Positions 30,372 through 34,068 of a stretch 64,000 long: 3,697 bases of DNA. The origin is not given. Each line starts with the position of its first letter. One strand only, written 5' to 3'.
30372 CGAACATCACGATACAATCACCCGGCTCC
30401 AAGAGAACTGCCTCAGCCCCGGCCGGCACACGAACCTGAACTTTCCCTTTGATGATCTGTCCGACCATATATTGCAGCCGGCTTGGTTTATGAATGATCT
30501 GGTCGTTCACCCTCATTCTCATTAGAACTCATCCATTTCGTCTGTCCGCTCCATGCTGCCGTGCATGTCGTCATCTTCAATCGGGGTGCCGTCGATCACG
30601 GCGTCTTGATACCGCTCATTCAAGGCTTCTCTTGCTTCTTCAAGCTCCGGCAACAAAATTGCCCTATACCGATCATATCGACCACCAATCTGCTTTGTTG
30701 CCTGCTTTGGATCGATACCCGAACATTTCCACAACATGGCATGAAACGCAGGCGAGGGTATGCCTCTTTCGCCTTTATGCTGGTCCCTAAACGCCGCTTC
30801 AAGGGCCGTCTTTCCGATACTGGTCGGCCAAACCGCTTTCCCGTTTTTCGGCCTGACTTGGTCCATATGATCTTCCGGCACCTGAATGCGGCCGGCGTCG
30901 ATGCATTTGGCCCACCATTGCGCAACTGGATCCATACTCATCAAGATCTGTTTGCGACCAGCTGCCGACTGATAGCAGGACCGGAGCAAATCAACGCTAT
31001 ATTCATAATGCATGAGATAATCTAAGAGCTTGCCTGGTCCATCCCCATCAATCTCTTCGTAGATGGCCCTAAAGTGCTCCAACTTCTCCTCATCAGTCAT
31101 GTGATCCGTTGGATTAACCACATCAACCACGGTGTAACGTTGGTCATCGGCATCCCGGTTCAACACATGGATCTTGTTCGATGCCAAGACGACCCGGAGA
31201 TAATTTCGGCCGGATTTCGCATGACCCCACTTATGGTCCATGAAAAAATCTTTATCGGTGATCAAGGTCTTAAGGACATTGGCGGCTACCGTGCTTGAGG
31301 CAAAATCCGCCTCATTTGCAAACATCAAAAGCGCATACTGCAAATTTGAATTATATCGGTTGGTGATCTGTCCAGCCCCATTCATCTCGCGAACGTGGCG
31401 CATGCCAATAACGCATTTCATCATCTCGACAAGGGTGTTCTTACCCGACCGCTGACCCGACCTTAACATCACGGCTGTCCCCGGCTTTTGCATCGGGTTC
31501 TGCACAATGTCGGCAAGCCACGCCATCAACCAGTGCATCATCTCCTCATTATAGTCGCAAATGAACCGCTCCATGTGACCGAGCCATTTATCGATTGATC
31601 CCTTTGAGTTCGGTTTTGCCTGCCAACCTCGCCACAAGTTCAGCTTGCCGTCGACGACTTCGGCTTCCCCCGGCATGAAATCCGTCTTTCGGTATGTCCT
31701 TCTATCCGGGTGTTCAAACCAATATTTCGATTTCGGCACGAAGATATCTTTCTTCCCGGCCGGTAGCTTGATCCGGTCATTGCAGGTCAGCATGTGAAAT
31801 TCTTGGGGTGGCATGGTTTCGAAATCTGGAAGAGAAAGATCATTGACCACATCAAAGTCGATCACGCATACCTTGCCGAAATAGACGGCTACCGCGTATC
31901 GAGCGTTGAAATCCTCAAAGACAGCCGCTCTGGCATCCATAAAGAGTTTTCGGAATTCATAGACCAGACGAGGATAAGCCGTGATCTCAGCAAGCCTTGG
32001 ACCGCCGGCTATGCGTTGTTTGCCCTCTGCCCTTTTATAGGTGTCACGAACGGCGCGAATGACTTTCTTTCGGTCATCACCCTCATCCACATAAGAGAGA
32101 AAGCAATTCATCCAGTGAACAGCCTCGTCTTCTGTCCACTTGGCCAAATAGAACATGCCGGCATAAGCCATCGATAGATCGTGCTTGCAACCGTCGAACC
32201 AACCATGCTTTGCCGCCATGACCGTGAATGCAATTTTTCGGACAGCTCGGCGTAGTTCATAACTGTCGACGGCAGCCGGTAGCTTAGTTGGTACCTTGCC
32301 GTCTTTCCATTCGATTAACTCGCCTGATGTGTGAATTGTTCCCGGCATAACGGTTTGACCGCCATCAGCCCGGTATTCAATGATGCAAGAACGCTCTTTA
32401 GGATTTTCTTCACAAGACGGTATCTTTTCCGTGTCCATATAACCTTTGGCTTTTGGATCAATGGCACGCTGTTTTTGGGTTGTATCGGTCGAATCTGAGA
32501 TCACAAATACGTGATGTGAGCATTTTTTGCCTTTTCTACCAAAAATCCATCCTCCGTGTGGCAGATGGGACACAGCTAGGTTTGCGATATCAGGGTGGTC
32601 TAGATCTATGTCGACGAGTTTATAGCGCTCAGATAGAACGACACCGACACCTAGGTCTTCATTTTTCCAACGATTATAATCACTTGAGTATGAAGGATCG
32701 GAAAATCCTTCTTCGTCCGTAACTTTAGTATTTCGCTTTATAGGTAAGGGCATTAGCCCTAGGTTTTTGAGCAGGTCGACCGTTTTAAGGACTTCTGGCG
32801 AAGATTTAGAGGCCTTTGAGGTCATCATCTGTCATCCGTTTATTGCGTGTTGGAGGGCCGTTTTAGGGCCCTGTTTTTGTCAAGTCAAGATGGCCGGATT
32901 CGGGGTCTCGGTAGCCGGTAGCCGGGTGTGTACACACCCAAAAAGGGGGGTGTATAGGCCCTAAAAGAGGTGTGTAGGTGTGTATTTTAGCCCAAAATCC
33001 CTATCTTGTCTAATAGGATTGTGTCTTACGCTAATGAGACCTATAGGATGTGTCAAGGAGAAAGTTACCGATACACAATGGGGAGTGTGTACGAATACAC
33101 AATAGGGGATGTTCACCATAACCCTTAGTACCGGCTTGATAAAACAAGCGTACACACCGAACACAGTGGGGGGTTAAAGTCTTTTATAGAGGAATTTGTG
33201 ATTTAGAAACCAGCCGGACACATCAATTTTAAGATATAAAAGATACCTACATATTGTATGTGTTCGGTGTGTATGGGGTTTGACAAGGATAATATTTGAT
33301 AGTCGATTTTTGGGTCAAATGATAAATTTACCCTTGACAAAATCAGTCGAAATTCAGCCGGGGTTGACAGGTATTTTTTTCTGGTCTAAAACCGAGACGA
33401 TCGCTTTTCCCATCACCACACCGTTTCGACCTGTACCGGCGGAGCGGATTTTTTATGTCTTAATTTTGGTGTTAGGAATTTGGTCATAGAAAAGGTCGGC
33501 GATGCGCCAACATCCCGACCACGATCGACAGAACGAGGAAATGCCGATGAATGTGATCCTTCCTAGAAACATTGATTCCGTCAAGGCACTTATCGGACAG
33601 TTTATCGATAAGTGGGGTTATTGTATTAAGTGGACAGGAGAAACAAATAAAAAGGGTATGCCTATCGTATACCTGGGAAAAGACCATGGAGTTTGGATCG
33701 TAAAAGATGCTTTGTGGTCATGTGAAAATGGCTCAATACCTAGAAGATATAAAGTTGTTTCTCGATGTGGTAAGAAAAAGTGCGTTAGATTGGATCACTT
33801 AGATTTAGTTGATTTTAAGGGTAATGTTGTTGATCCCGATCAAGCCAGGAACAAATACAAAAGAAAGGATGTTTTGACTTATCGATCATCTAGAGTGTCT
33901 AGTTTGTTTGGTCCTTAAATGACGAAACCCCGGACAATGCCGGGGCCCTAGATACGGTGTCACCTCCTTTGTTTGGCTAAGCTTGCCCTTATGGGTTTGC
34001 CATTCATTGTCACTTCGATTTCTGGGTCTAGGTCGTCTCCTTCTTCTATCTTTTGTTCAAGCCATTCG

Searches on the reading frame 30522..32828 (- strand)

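Call 20: search_protein_families(library=phrogs, proteins=[window:30522-32828:-], max_evalue=0.01)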
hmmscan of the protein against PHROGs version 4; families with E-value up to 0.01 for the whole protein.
window:30522-32828:- (768 aa): 6 families
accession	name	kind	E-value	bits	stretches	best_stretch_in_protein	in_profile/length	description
phrog_1156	-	DNA, RNA and nucleotide metabolism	2.8e-45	156.2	2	358-734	454-833/855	DNA primase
phrog_1829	-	DNA, RNA and nucleotide metabolism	2.1e-23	83.4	1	387-647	443-698/772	DNA primase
phrog_24712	-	unknown function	1.8e-11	43.7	1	423-623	446-639/801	-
phrog_2249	-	DNA, RNA and nucleotide metabolism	0.00011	21.9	1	412-574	482-651/802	DNA primase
phrog_4762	-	unknown function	0.00032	19.8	1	422-581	477-637/822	-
phrog_3022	-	DNA, RNA and nucleotide metabolism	0.0063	15.9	1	47-194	60-185/788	DNA primase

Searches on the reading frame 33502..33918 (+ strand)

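Call 20: search_protein_families(library=phrogs, proteins=[window:33502-33918:+], max_evalue=0.01)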
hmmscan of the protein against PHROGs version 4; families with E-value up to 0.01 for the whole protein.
window:33502-33918:+ (138 aa): 5 families
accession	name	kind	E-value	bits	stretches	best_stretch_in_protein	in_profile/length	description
phrog_1872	-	DNA, RNA and nucleotide metabolism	4.3e-13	50.5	1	36-126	31-123/166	endonuclease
phrog_826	-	DNA, RNA and nucleotide metabolism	2.9e-12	47.7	1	11-111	52-157/281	HNH endonuclease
phrog_4842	-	DNA, RNA and nucleotide metabolism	1.9e-07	32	1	41-110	77-145/154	HNH endonuclease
phrog_3593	-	DNA, RNA and nucleotide metabolism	5.1e-07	30.6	1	39-110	69-138/210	HNH endonuclease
phrog_6254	-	DNA, RNA and nucleotide metabolism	2.5e-05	25.6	1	36-125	9-99/154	HNH endonuclease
